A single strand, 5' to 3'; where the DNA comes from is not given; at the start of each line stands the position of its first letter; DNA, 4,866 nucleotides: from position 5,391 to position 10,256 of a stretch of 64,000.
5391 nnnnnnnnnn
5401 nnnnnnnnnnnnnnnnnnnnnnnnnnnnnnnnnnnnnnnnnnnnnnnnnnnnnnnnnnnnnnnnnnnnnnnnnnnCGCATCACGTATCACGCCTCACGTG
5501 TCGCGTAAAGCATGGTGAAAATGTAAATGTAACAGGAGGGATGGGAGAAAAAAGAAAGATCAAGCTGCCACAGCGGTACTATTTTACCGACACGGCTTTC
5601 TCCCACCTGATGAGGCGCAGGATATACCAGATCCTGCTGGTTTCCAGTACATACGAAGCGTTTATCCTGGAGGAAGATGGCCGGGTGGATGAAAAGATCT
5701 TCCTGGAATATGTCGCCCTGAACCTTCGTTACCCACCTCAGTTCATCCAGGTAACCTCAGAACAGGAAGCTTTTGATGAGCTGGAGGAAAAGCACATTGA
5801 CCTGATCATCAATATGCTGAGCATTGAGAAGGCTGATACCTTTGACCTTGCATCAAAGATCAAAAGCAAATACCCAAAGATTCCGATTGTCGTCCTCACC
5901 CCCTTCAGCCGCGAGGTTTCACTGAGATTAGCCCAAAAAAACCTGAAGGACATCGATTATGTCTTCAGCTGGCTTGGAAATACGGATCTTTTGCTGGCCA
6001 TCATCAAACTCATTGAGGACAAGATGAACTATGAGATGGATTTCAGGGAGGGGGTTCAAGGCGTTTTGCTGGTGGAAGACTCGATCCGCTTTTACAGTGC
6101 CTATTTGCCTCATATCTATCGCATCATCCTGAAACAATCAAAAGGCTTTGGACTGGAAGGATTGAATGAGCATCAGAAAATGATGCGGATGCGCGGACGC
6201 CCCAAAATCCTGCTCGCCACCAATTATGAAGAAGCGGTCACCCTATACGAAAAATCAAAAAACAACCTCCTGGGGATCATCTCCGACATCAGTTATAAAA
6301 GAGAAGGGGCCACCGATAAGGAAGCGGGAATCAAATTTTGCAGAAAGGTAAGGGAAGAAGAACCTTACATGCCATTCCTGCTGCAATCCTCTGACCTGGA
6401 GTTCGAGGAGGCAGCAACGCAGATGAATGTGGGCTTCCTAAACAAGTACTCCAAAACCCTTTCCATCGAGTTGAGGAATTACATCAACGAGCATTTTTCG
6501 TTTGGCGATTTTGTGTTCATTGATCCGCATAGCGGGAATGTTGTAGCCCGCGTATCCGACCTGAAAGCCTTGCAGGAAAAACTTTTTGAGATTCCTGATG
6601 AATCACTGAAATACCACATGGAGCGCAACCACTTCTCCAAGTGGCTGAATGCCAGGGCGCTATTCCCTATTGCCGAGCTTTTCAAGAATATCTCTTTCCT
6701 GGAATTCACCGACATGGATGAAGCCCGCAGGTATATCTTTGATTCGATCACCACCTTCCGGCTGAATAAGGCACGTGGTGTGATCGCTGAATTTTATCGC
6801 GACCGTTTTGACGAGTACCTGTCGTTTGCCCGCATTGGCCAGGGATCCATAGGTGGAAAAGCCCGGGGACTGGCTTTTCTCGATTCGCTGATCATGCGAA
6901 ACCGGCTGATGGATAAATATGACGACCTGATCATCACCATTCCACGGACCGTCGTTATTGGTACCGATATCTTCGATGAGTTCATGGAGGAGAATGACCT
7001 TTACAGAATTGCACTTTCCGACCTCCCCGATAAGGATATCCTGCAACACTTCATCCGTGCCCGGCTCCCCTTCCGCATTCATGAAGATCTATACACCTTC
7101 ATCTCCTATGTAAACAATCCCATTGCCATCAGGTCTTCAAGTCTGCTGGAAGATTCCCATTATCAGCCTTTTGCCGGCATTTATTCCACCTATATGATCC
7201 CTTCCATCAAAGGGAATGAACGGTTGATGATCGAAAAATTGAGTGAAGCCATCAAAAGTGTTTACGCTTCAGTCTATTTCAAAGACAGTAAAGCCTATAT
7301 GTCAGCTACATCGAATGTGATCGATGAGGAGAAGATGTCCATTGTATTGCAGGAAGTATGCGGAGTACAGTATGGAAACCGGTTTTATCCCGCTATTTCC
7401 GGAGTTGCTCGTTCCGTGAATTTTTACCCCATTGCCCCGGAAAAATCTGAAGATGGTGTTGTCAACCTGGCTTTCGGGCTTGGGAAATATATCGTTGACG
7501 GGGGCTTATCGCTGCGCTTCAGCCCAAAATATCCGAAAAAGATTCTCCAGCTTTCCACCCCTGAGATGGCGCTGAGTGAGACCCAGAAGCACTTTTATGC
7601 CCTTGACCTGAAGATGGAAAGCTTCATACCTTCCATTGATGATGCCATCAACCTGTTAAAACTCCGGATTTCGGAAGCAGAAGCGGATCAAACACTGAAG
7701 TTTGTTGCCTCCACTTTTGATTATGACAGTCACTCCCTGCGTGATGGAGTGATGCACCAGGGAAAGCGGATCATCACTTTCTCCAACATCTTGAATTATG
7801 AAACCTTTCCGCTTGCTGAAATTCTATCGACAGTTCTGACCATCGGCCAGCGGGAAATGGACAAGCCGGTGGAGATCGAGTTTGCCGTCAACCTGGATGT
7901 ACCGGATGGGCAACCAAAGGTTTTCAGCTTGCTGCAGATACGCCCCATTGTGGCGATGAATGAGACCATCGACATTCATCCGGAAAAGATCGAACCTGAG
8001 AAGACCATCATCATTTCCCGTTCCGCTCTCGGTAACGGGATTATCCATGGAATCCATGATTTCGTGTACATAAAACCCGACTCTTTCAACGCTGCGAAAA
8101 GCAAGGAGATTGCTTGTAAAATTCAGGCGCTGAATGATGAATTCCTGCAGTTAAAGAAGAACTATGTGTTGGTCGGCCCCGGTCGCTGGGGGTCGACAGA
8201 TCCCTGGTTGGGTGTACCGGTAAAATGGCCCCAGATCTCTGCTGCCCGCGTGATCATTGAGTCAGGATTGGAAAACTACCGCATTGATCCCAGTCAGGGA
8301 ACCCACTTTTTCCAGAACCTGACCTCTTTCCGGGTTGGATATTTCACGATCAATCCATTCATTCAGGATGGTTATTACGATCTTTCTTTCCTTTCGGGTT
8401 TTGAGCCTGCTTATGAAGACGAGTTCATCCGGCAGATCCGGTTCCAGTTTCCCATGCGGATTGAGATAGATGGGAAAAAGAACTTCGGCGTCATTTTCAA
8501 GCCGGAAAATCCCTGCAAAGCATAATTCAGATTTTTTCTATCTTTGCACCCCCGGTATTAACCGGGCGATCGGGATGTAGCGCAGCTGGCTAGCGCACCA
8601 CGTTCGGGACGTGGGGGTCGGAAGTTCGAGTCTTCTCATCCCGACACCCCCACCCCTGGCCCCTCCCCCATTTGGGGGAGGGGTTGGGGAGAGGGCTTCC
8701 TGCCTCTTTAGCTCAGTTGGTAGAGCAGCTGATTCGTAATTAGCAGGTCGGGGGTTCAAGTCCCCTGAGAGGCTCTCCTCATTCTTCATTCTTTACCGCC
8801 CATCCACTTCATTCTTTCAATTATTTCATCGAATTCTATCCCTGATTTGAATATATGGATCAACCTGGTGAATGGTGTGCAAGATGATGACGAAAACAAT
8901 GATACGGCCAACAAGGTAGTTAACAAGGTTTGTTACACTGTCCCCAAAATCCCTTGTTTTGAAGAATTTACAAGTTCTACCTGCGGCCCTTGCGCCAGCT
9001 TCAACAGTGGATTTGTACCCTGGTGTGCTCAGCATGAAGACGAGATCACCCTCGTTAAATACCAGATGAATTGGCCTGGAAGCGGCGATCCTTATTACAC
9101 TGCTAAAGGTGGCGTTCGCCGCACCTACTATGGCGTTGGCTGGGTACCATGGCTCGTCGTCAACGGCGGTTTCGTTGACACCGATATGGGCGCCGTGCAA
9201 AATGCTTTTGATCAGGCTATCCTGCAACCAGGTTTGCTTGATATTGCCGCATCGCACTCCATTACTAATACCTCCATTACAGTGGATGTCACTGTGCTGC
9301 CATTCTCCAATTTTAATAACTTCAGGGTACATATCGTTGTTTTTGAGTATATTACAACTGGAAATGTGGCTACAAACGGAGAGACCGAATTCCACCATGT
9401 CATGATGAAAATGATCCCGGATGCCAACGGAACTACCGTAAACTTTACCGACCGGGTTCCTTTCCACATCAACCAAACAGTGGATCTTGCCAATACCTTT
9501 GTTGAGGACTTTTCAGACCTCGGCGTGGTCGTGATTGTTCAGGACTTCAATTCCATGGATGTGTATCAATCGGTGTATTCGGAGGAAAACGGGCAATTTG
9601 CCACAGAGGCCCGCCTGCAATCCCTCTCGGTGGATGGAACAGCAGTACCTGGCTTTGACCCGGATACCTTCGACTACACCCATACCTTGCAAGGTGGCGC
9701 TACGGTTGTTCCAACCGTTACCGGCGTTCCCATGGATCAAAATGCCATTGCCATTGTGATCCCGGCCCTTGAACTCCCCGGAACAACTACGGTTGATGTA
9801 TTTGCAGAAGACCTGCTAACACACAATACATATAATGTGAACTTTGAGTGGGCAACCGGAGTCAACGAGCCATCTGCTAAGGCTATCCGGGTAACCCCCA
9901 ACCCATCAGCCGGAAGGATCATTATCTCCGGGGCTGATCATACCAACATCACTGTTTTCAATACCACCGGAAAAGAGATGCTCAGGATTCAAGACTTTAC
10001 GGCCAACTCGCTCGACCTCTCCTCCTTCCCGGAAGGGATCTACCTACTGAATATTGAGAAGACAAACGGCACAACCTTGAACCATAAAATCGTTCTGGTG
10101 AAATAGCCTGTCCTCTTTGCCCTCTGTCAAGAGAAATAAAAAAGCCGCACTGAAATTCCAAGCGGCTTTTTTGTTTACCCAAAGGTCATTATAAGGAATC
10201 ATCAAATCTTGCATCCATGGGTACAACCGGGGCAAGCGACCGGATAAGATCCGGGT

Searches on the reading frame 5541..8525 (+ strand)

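Call 17: search_protein_families(library=pfam, proteins=[window:5541-8525:+], max_evalue=0.001)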
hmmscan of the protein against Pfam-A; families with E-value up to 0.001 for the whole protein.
window:5541-8525:+ (994 aa): 2 families
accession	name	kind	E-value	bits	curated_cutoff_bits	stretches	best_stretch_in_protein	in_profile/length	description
PF01326.24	PPDK_N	-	7.5e-41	140.9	27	1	436-819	3-325/328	Pyruvate phosphate dikinase, AMP/ATP-binding domain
PF00072.30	Response_reg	-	1.1e-07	32.5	30.2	1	70-124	27-81/111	Response regulator receiver domain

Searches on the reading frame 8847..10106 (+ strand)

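Call 17: search_protein_families(library=pfam, proteins=[window:8847-10106:+], max_evalue=0.001)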
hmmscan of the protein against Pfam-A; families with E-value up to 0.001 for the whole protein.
window:8847-10106:+ (419 aa): 1 family
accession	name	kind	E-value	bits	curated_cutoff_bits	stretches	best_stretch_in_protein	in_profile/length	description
PF18962.6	Por_Secre_tail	-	1.9e-10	41.3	27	1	351-416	3-74/75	Secretion system C-terminal sorting domain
